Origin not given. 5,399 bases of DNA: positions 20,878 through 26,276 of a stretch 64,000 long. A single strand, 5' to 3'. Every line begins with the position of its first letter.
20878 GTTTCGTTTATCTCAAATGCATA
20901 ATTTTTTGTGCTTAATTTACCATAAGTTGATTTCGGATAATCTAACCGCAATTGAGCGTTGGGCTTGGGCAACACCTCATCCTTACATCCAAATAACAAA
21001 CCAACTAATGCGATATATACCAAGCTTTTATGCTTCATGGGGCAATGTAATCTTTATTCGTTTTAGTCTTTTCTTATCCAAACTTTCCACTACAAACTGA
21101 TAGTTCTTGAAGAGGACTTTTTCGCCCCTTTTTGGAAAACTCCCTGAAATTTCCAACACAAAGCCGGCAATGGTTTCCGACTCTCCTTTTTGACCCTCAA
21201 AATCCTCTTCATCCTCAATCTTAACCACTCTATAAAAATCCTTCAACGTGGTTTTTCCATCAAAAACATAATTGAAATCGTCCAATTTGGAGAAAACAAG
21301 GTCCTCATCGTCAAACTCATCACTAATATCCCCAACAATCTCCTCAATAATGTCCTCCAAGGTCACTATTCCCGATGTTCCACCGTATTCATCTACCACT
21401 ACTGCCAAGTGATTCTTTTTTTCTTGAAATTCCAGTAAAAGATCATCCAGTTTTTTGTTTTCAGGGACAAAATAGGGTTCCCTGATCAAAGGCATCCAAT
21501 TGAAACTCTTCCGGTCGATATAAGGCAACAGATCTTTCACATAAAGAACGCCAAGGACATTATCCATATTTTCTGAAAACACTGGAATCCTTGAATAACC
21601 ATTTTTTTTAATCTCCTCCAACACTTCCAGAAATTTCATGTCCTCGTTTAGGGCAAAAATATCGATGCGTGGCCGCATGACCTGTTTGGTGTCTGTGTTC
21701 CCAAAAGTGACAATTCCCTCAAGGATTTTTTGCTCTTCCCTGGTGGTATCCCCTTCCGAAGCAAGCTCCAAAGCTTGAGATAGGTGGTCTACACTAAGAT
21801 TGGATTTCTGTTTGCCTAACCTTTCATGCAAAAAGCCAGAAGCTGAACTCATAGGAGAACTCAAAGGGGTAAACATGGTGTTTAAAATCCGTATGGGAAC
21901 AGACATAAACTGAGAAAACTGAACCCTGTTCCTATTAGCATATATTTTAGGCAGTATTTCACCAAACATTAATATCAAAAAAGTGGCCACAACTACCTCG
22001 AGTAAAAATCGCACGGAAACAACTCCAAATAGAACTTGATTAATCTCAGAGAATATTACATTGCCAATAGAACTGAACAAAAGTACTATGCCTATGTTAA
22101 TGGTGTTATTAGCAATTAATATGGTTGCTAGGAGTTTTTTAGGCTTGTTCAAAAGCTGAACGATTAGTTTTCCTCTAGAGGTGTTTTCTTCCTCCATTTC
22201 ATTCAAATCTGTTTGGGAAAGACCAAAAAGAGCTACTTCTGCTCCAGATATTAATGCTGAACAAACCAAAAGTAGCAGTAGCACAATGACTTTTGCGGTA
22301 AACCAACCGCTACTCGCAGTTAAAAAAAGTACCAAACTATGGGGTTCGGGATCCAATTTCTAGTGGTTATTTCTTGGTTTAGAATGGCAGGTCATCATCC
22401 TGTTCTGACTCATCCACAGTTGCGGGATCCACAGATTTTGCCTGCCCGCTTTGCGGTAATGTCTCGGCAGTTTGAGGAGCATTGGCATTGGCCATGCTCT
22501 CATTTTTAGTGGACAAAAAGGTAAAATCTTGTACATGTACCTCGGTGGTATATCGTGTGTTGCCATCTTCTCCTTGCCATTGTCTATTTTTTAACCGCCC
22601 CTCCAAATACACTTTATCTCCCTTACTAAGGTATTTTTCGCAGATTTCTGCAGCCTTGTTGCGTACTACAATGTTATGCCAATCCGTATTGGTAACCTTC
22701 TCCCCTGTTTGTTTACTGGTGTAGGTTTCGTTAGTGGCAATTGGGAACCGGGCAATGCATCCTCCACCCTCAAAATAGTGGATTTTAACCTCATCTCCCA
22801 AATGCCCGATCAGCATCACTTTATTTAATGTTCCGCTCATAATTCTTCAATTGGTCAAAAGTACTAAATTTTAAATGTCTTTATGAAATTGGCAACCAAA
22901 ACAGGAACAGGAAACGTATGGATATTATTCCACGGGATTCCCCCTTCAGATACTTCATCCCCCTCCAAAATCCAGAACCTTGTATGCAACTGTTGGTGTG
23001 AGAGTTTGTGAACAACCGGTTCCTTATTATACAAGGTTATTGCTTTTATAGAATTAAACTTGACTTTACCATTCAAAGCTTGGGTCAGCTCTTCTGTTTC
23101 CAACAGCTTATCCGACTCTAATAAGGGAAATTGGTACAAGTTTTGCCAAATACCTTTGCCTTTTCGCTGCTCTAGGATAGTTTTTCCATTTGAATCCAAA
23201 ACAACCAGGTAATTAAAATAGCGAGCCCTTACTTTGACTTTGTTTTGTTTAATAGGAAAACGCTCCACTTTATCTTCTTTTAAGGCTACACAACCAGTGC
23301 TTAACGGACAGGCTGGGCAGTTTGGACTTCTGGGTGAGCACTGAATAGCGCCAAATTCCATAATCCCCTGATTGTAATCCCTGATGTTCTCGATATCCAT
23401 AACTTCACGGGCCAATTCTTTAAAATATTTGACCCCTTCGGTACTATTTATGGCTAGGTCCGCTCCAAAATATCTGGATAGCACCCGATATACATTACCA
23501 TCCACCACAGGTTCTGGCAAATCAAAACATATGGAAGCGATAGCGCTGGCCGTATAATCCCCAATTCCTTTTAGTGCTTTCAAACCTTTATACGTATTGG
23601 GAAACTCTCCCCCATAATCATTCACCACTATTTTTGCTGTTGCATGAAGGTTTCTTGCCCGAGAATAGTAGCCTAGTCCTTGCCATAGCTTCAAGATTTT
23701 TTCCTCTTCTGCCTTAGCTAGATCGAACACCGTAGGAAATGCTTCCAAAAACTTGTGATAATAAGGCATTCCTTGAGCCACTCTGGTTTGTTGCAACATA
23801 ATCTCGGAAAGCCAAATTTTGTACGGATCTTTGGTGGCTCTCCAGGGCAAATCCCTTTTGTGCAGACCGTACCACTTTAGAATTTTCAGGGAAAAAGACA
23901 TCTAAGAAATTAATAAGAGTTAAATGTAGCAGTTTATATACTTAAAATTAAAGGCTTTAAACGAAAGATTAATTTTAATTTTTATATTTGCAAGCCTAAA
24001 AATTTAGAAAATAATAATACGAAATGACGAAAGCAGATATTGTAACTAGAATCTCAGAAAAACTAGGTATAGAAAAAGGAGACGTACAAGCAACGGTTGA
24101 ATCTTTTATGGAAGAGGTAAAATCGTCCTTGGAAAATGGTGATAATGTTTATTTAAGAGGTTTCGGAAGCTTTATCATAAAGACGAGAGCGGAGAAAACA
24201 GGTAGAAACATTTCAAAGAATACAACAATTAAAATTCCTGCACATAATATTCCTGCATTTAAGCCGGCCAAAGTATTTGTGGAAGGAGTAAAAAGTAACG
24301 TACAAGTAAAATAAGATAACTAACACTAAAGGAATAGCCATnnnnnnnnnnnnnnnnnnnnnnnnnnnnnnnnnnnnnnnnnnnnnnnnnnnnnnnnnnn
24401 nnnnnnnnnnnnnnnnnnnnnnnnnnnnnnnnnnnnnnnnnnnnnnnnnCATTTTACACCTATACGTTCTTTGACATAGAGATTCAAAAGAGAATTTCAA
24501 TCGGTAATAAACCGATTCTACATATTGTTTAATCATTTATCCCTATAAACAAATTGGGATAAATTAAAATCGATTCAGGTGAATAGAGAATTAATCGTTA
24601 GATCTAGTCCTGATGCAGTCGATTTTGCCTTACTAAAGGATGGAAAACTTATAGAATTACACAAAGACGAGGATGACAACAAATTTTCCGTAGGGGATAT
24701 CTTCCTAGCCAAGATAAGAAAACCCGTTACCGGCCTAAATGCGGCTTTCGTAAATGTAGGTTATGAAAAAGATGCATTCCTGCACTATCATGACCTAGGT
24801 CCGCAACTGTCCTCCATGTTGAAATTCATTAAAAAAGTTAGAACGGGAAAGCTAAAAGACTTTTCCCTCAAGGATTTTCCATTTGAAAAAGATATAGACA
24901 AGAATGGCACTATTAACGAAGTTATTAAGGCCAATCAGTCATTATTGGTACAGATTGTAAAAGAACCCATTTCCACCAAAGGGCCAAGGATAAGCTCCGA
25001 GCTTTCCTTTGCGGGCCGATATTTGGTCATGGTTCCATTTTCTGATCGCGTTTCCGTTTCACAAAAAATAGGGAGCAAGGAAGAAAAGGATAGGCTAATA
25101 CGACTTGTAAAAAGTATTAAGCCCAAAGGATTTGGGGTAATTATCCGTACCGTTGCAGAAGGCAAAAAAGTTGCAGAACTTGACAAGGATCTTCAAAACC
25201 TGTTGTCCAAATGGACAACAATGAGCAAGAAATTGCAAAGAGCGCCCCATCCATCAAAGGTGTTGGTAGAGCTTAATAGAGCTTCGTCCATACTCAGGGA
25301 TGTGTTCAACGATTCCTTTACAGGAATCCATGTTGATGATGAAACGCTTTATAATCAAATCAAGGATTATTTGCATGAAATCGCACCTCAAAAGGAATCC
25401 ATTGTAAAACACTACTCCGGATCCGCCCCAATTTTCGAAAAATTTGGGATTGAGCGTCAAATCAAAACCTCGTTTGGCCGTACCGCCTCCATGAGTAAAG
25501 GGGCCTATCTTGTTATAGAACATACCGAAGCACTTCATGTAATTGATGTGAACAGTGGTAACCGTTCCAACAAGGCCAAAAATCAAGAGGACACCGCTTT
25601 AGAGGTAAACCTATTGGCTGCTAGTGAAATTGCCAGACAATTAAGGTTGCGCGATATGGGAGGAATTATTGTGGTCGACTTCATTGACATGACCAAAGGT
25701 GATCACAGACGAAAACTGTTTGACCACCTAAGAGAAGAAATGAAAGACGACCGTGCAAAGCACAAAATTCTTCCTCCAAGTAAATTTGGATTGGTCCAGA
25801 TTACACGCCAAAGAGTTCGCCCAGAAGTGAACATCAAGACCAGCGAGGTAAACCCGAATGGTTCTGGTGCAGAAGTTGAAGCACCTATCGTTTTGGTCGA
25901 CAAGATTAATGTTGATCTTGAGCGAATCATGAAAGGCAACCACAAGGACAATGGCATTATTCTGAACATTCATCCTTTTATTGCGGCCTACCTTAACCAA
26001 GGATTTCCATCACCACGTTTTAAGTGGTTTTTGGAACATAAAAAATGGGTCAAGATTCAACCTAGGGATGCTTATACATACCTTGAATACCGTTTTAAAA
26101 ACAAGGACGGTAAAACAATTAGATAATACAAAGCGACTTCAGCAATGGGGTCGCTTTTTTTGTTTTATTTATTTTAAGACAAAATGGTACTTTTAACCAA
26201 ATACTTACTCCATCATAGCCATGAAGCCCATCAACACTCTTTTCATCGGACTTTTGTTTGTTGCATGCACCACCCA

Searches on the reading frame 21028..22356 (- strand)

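Call 104: search_protein_families(library=pfam, proteins=[window:21028-22356:-], max_evalue=0.000001)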
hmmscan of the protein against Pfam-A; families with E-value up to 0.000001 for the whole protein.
window:21028-22356:- (442 aa): 3 families
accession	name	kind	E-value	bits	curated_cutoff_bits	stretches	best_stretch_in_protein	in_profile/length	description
PF01595.25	CNNM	-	9.6e-36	123.6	28.4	1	24-206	1-178/181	Cyclin M transmembrane N-terminal domain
PF00571.33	CBS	-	1.3e-18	67.5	24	2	292-341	7-56/57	CBS domain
PF03471.22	CorC_HlyC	-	5.8e-16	58.7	27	1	357-439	2-80/81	Transporter associated domain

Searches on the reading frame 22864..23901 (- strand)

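Call 104: search_protein_families(library=pfam, proteins=[window:22864-23901:-], max_evalue=0.000001)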
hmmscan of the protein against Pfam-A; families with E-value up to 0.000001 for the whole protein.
window:22864-23901:- (345 aa): 3 families
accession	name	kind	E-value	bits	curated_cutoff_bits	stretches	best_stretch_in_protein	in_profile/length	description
PF00730.31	HhH-GPD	-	3.5e-21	76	26.2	1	32-149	2-91/108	HhH-GPD superfamily base excision DNA repair protein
PF14815.12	NUDIX_4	-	3.5e-14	53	35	1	231-341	2-112/113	NUDIX domain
PF00633.29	HHH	-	7.8e-07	29.1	24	0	96-124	2-30/30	Helix-hairpin-helix motif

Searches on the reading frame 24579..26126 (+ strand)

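Call 104: search_protein_families(library=pfam, proteins=[window:24579-26126:+], max_evalue=0.000001)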
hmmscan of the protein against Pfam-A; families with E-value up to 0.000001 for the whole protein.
window:24579-26126:+ (515 aa): 1 family
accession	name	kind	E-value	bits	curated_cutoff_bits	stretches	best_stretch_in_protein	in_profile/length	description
PF10150.14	RNase_E_G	-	1.7e-100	336.4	25.5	1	143-413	1-270/270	Ribonuclease E/G family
